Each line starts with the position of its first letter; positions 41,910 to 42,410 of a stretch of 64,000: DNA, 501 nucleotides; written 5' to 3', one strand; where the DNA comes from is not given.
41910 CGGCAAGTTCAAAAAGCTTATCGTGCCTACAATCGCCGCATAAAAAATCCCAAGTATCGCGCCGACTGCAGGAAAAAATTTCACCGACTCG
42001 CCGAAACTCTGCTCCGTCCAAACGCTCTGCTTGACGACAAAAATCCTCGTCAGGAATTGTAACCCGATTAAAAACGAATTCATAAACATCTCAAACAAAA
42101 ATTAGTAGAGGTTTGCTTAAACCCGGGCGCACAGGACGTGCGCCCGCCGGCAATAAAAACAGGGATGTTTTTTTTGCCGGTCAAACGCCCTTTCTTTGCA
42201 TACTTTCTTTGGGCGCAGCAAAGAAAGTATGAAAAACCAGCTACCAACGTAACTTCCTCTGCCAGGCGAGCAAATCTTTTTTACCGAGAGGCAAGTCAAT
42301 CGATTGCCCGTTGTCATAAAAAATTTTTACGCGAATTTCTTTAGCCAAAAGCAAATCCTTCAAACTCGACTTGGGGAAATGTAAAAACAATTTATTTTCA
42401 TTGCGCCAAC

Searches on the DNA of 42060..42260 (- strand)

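Call 12: search_dna_similar(query=window:42100-42245:-, collection=plasmids, mode=distant, max_evalue=0.01)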
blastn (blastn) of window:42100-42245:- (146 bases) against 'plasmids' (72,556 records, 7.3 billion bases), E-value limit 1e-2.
Records with a match: 12; places in all: 28; records where one place covers at least 80% of the query: 0.
Best place of each record, by identity: 90-95% 6; 80-90% 6.
By first word of the organism name: Burkholderia 4; Caballeronia 3; Pseudoalteromonas 1; Ilyobacter 1; Chitinibacter 1; Paraburkholderia 1; Variovorax 1.
By predicted mobility (MOB-suite, as given by PLSDB): non-mobilizable 11; conjugative 1.
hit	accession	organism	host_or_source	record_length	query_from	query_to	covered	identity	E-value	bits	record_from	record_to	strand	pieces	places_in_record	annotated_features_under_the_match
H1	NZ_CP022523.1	Pseudoalteromonas sp. NC201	pure culture,sea water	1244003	15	59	31%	87.5%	9e-3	46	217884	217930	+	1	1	none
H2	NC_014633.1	Ilyobacter polytropus DSM 2926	marine mud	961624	17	59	29%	88.4%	2e-4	53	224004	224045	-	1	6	none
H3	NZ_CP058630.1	Chitinibacter bivalviorum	Anodonta arcaeformis,Mono-bacterial ...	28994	17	57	28%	87.8%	3e-3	49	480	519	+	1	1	none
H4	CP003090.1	Burkholderia sp. YI23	-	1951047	17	56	27%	90.0%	2e-4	52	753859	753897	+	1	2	none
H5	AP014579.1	Burkholderia sp. RPE67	Riptortus pedestris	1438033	17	56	27%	90.0%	2e-4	52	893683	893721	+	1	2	none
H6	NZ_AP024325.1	Caballeronia sp. NK8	-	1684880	17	56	27%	90.0%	2e-4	52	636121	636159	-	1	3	none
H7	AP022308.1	Burkholderia sp. SFA1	-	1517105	17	56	27%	90.0%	2e-4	52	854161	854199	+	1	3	none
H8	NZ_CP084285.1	Caballeronia zhejiangensis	Anasa tristis,Cell culture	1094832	17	56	27%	90.0%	2e-4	52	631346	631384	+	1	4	none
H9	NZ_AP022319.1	Burkholderia sp. THE68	Togo hemipterus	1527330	17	56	27%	90.0%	2e-4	52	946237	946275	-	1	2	none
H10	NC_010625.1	Paraburkholderia phymatum STM815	-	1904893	18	56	27%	89.7%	8e-4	50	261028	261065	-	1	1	record has no annotation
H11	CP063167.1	Variovorax paradoxus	-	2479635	18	57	27%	87.5%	9e-3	47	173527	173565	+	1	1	none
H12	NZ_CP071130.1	Caballeronia sp. M1242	Homo sapiens,ETA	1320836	17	56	27%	87.5%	9e-3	47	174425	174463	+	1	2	none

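Call 13: get_annotated_region(hit=H4, flank=3000)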
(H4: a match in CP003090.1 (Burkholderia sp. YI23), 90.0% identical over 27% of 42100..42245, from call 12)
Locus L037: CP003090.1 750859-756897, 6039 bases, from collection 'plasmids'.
description: Burkholderia sp. YI23 plasmid byi_1p, complete sequence
organism: Burkholderia sp. YI23 (NCBI taxid 1097668)
taxonomy: Bacteria; Pseudomonadota; Betaproteobacteria; Burkholderiales; Burkholderiaceae; Burkholderia; Burkholderia sp. YI23
host: -; source: -; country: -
typing (MOB-suite, as given by PLSDB): conjugative; relaxase MOBF,MOBP; mating-pair formation MPF_T
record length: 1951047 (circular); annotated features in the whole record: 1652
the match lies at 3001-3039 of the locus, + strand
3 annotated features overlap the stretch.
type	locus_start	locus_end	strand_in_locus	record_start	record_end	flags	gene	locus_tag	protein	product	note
CDS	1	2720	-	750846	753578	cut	-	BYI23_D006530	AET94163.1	ATPase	-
CDS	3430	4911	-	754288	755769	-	-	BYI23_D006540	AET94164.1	major facilitator superfamily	-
CDS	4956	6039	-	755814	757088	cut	-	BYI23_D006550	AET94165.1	Mandelate racemase/muconate lactonizing protein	-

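Call 14: get_annotated_region(hit=H2, flank=3000)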
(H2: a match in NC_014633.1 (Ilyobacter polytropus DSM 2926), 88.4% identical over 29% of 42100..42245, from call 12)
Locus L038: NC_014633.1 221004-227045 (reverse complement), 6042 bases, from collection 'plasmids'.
description: Ilyobacter polytropus DSM 2926 plasmid pILYOP01, complete sequence
organism: Ilyobacter polytropus DSM 2926 (NCBI taxid 572544)
taxonomy: Bacteria; Fusobacteriota; Fusobacteriia; Fusobacteriales; Fusobacteriaceae; Ilyobacter; Ilyobacter polytropus; Ilyobacter polytropus DSM 2926
host: -; source: marine mud; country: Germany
typing (MOB-suite, as given by PLSDB): non-mobilizable; replicon rep_cluster_99
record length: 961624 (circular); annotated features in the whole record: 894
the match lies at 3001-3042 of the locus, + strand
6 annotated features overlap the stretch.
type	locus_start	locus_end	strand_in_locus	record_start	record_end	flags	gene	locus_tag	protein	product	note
CDS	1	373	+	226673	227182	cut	-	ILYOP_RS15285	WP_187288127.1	DUF1850 domain-containing protein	-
CDS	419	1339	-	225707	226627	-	-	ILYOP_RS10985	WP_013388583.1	DUF523 domain-containing protein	-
CDS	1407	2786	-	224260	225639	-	-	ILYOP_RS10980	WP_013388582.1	deoxyribodipyrimidine photo-lyase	-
CDS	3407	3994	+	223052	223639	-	-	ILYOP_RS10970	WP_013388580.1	VWA domain-containing protein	-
CDS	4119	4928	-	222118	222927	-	-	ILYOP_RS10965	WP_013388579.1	SDR family NAD(P)-dependent oxidoreductase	-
CDS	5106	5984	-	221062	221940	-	-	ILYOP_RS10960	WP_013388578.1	radical SAM protein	-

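Call 15: get_annotated_region(hit=H1, flank=3000)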
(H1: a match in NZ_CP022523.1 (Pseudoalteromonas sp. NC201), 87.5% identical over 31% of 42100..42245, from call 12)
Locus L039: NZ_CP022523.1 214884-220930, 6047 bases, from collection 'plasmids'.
description: Pseudoalteromonas sp. NC201 plasmid pNC201, complete sequence
organism: Pseudoalteromonas sp. NC201 (NCBI taxid 1514074)
taxonomy: Bacteria; Pseudomonadota; Gammaproteobacteria; Alteromonadales; Pseudoalteromonadaceae; Pseudoalteromonas; Pseudoalteromonas sp. NC201
host: -; source: pure culture,sea water; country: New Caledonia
typing (MOB-suite, as given by PLSDB): non-mobilizable
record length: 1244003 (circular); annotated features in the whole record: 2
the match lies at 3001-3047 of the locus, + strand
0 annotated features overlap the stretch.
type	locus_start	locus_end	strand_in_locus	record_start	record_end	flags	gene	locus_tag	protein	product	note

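Call 34: search_rna_families(sources=[L037, L090, L063, L001, L018, L033, L036, L014, L038, L039, L110, L118, L041, L049, L084, L074, L007, L028], threshold=gathering)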
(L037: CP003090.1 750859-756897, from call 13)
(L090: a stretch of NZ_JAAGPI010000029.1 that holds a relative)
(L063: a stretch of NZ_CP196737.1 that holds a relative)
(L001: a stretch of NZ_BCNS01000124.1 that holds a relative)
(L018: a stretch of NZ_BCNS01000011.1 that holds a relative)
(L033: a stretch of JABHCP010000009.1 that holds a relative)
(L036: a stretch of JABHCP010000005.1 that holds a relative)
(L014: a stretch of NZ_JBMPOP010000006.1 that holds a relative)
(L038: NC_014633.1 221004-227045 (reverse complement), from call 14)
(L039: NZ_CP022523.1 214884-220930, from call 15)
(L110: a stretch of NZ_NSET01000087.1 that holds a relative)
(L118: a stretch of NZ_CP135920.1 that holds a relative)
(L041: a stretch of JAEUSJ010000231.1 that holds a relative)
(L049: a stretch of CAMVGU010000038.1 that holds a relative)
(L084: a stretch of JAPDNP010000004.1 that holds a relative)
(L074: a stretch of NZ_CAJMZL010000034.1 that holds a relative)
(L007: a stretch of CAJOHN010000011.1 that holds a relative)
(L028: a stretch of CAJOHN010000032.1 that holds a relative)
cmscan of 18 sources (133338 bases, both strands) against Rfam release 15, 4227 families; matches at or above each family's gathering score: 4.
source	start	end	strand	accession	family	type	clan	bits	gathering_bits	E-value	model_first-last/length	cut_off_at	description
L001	336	597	-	RF02005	group-II-D1D4-6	Intron;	CL00102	70.4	49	2.5e-17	1-225/225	no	Group II catalytic intron D1-D4-6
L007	1747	1820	-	RF00005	tRNA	Gene; tRNA;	CL00001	63.6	29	3.8e-11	1-71/71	no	tRNA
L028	190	271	-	RF00005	tRNA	Gene; tRNA;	CL00001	54.8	29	1e-08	1-71/71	no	tRNA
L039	3070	3183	-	RF01731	TwoAYGGAY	Cis-reg;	CL00106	51.3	43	3.9e-05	21-148/168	no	TwoAYGGAY RNA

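Call 36: search_rna_families(source=L039, start=2900, end=3300, threshold=evalue, max_evalue=1, show_alignments=2)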
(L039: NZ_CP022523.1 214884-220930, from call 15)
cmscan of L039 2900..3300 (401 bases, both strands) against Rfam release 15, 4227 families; matches with E-value up to 1: 1.
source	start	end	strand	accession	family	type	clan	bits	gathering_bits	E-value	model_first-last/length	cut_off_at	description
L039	3070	3183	-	RF01731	TwoAYGGAY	Cis-reg;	CL00106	51.3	43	1.2e-07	21-148/168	no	TwoAYGGAY RNA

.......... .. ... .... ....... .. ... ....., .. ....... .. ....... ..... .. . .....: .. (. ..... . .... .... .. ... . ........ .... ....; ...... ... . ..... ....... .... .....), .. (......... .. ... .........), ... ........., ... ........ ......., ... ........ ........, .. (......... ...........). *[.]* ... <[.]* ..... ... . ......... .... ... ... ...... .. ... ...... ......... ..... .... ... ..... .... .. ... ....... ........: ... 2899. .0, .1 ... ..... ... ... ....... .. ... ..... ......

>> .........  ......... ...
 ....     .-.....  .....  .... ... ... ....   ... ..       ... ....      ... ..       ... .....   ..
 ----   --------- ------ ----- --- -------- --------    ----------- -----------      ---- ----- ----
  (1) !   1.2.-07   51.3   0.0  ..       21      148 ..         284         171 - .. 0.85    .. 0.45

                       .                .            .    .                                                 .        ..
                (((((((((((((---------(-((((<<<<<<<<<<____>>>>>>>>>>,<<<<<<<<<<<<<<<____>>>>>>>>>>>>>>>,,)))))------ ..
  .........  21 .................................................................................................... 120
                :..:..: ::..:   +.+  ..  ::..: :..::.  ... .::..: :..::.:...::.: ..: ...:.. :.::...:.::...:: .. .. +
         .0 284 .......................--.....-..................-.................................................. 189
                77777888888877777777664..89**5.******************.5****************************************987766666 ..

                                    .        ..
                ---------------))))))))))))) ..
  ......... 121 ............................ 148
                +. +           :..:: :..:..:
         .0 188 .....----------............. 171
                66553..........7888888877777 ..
